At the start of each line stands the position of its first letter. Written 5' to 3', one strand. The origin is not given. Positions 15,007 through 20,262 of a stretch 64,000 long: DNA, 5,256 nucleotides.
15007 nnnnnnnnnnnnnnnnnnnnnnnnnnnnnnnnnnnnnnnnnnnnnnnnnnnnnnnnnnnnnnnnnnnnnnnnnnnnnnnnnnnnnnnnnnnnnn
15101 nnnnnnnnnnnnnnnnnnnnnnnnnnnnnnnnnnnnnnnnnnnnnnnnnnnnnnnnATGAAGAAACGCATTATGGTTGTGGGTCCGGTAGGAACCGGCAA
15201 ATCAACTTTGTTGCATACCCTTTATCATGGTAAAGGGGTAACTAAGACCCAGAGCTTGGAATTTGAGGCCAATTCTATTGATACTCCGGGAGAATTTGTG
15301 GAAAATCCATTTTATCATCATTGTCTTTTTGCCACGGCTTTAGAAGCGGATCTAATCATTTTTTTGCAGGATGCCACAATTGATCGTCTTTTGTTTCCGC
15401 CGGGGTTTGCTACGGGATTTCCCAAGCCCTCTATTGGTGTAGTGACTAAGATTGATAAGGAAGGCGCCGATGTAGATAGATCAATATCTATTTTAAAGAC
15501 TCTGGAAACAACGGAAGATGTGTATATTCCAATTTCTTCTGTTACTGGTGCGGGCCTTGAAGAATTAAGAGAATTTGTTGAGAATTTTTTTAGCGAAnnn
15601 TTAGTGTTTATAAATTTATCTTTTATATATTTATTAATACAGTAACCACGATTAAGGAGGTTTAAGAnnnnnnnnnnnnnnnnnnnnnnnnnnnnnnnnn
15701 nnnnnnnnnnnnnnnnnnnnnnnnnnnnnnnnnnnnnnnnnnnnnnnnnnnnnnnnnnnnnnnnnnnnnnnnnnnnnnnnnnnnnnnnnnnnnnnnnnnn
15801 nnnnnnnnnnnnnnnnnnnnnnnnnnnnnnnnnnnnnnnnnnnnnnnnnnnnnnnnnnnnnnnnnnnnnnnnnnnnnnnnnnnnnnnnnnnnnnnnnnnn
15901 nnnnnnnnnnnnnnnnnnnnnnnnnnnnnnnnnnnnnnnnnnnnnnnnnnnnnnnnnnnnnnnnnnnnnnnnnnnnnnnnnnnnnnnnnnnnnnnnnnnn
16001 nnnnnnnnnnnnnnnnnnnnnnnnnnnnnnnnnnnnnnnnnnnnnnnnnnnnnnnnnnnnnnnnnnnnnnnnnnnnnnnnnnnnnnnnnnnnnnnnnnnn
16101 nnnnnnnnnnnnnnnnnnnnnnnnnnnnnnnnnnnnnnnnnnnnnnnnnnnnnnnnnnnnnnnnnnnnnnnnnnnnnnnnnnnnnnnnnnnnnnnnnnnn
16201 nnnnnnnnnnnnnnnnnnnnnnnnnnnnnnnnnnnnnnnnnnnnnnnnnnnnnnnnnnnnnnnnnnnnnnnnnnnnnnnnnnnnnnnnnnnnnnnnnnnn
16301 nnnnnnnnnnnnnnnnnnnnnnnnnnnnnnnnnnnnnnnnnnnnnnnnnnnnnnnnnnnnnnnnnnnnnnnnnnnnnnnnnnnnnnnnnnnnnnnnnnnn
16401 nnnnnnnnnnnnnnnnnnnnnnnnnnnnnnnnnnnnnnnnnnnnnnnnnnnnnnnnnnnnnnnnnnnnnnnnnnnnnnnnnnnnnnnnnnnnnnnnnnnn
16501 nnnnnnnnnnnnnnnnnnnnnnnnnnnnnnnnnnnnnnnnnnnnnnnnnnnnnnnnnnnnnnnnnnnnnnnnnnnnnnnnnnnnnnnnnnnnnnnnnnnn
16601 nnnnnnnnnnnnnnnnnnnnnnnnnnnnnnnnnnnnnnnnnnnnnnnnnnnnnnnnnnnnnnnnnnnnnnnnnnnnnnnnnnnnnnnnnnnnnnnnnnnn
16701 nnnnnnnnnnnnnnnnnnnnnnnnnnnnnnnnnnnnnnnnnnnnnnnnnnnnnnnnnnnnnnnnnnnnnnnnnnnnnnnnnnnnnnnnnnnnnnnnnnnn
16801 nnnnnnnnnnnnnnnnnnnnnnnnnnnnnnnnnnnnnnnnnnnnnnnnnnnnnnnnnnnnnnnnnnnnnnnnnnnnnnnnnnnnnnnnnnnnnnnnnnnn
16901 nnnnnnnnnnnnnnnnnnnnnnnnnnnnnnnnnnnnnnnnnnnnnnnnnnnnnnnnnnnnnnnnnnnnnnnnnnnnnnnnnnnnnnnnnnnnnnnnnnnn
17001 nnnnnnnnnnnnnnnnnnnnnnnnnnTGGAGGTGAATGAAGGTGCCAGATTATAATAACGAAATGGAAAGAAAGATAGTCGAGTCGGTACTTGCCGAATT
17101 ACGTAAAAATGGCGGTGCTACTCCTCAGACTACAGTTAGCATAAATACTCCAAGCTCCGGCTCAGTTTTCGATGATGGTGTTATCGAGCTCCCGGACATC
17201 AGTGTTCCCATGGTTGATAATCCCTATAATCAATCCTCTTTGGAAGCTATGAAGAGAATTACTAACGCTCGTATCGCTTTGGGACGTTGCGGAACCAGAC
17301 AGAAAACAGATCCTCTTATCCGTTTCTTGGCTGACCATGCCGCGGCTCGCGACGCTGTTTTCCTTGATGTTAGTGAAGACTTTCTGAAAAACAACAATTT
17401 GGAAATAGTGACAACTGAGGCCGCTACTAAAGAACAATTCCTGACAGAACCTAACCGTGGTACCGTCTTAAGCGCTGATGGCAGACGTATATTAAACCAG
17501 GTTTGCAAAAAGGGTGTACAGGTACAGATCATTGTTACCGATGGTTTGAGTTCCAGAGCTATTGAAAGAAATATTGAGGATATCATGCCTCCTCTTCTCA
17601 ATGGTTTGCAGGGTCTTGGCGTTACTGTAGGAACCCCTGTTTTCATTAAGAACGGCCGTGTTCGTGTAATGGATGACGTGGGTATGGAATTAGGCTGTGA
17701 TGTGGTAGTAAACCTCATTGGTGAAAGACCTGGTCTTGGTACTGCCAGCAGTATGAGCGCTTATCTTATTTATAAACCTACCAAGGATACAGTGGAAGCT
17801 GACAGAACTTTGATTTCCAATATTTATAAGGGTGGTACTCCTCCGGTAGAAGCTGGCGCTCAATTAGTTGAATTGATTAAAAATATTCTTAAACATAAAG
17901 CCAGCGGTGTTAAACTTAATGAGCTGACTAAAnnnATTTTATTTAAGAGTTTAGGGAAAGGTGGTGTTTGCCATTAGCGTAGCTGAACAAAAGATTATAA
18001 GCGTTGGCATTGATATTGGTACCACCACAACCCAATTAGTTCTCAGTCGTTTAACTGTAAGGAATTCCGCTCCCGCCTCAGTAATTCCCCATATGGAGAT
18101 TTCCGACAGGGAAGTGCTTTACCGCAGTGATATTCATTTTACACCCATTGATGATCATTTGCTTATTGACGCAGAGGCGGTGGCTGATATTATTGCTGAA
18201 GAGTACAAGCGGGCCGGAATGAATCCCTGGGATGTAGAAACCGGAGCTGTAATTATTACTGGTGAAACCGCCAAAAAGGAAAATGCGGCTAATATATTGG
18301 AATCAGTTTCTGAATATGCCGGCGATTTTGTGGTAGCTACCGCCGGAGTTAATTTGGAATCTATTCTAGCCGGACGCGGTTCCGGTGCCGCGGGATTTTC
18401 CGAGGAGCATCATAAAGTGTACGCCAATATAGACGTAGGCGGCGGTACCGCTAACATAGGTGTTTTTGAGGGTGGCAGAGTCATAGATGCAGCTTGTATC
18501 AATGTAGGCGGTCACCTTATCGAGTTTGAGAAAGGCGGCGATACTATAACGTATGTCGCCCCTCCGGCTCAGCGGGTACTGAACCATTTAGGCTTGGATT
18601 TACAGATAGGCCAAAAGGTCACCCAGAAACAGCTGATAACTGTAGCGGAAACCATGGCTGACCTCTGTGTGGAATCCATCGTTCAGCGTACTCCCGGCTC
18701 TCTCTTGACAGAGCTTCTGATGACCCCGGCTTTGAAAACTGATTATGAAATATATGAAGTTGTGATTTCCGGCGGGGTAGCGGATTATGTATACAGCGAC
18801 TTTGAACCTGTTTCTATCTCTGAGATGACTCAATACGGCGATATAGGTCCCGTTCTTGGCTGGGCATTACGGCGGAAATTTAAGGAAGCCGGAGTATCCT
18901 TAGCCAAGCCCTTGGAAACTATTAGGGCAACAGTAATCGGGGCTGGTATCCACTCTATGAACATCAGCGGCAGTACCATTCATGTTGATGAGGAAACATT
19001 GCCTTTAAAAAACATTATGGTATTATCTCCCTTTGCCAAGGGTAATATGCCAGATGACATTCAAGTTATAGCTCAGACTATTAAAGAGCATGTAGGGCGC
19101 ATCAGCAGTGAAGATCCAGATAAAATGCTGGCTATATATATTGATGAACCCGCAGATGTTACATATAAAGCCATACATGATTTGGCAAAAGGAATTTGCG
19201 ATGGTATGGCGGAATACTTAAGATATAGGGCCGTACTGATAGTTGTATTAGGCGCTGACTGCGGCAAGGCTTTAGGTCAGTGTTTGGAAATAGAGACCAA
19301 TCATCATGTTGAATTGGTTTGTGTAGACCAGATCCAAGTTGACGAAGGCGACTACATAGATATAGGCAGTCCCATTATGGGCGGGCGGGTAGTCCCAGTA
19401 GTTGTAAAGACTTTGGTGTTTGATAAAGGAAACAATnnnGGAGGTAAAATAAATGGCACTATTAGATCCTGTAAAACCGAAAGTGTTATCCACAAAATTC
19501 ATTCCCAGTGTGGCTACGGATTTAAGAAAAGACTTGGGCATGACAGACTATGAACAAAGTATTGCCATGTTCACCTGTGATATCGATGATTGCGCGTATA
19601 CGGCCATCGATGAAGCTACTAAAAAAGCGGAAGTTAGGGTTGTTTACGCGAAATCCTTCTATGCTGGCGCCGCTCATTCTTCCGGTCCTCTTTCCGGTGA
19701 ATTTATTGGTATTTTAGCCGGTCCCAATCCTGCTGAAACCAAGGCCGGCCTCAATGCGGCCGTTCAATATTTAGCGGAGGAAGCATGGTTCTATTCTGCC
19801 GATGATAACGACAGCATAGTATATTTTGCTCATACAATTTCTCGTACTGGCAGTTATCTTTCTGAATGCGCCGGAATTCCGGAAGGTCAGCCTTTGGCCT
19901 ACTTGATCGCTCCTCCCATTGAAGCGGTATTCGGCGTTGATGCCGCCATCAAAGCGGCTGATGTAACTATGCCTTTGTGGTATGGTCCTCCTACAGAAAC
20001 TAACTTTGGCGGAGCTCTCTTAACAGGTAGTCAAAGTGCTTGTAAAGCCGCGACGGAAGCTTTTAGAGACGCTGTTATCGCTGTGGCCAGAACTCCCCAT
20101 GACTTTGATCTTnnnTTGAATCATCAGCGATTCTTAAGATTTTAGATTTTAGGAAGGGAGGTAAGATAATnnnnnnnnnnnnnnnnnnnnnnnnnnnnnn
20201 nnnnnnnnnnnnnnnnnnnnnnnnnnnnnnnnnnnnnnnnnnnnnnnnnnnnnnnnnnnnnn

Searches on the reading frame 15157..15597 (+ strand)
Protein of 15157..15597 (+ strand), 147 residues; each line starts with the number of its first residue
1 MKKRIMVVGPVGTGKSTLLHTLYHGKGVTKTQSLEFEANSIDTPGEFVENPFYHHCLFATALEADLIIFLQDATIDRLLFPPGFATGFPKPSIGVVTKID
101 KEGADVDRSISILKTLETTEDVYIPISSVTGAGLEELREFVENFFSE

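Call 11: search_protein_families(library=ncbifam, max_evalue=0.00001, proteins=[window:15157-15597:+])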
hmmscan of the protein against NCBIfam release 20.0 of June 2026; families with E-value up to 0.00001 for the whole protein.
window:15157-15597:+ (147 aa): 4 families
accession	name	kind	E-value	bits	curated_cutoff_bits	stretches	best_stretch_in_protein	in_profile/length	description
TIGR02528.1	EutP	subfamily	1.7e-32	112.6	138.35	1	3-142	1-141/142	EutP/PduV family microcompartment system protein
NF012011.0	PRK15467.1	equivalog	6e-17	61.8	258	1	3-123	2-125/159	ethanolamine utilization acetate kinase EutP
TIGR00231.1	small_GTP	domain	1.4e-07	31.4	42.5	0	3-143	4-164/164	GTP-binding protein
NF000908.1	PRK00089.1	equivalog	6.6e-06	25.6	237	0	41-144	56-166/291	GTPase Era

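Call 12: search_protein_families(library=pfam, max_evalue=0.00001, proteins=[window:15157-15597:+])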
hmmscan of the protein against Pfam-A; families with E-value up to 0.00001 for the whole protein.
window:15157-15597:+ (147 aa): 2 families
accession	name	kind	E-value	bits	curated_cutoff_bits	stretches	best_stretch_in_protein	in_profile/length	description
PF10662.15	PduV-EutP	-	1.5e-33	116.1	21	1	3-142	2-142/143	Ethanolamine utilisation - propanediol utilisation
PF00009.33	GTP_EFTU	-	6.6e-06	26.3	26.5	0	4-34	5-35/188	Elongation factor Tu GTP binding domain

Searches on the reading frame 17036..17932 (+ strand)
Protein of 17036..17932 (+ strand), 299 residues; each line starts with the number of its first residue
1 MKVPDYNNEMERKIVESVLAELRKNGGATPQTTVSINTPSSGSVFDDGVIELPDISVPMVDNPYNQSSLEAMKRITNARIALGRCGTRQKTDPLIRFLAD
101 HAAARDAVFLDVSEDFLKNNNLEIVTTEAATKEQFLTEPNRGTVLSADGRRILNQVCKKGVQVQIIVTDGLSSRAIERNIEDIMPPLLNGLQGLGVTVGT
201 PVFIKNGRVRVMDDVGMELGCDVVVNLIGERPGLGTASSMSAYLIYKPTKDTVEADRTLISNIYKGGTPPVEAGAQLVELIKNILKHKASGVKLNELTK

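Call 11: search_protein_families(library=ncbifam, max_evalue=0.00001, proteins=[window:17036-17932:+])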
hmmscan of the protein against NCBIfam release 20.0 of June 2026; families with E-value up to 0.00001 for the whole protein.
window:17036-17932:+ (299 aa): 1 family
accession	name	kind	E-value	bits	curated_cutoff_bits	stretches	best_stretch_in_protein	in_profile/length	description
NF003971.0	PRK05465.1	equivalog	7.7e-85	284.2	230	1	59-296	7-246/261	ethanolamine ammonia-lyase subunit EutC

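Call 12: search_protein_families(library=pfam, max_evalue=0.00001, proteins=[window:17036-17932:+])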
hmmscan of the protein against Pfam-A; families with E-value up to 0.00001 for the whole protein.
window:17036-17932:+ (299 aa): 1 family
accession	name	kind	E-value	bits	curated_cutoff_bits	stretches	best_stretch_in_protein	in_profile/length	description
PF05985.16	EutC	-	7.5e-79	264.8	25.8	1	68-294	3-234/235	Ethanolamine ammonia-lyase light chain (EutC)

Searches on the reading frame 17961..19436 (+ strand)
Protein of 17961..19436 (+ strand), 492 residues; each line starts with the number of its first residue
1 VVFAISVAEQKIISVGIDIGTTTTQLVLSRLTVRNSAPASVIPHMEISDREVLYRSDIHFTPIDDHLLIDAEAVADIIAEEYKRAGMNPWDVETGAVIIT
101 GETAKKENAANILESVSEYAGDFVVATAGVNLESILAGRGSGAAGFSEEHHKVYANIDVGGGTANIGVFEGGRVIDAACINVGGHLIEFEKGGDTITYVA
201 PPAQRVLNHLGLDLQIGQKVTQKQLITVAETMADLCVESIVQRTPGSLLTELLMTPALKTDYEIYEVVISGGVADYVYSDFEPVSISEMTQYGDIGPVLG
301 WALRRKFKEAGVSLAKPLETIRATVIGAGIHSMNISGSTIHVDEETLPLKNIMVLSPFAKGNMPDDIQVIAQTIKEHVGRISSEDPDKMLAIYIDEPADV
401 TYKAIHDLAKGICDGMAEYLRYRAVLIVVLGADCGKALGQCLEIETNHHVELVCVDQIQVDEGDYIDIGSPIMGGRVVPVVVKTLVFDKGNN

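Call 11: search_protein_families(library=ncbifam, max_evalue=0.00001, proteins=[window:17961-19436:+])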
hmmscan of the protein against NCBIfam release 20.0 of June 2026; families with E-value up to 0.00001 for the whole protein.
window:17961-19436:+ (492 aa): 4 families
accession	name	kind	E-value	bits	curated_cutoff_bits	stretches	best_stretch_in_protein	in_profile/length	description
NF007992.0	PRK10719.1-3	equivalog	9.8e-159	529.2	598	1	10-488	3-477/478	ethanolamine ammonia-lyase reactivating factor EutA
NF007994.0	PRK10719.1-5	equivalog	1.3e-116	390.3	952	1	11-488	4-473/473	ethanolamine ammonia-lyase reactivating factor EutA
NF007993.0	PRK10719.1-4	equivalog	2.4e-103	346.5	769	1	10-487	4-465/467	ethanolamine ammonia-lyase reactivating factor EutA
NF007991.0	PRK10719.1-1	equivalog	6.4e-86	288.9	799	1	10-487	4-465/467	ethanolamine ammonia-lyase reactivating factor EutA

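Call 12: search_protein_families(library=pfam, max_evalue=0.00001, proteins=[window:17961-19436:+])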
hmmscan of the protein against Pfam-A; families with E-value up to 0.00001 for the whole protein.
window:17961-19436:+ (492 aa): 1 family
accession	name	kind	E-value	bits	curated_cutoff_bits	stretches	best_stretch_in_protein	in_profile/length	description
PF06277.17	EutA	-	2.3e-174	581.2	27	1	11-487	2-474/475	Ethanolamine utilisation protein EutA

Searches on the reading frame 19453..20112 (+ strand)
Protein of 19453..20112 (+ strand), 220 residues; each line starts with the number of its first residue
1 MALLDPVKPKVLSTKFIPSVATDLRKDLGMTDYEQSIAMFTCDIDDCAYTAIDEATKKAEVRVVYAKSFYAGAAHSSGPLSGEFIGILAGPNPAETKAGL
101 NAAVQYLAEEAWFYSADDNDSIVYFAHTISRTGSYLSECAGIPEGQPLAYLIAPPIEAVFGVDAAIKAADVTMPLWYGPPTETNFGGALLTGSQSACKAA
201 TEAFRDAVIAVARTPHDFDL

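Call 11: search_protein_families(library=ncbifam, max_evalue=0.00001, proteins=[window:19453-20112:+])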
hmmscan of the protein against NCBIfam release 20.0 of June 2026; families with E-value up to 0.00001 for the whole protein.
window:19453-20112:+ (220 aa): 2 families
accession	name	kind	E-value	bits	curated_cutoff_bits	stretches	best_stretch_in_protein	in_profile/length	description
TIGR04502.1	microcomp_EutL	equivalog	1.9e-105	351.1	300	1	5-217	1-213/214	ethanolamine utilization microcompartment protein EutL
NF011934.0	PRK15405.1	equivalog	7.6e-102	339.4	198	1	4-217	3-216/217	ethanolamine utilization microcompartment protein EutL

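Call 12: search_protein_families(library=pfam, max_evalue=0.00001, proteins=[window:19453-20112:+])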
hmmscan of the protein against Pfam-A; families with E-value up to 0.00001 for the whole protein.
window:19453-20112:+ (220 aa): 1 family
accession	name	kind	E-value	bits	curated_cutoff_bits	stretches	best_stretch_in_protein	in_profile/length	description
PF00936.24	BMC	-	3.9e-11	43.2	24.5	1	37-107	2-61/75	BMC domain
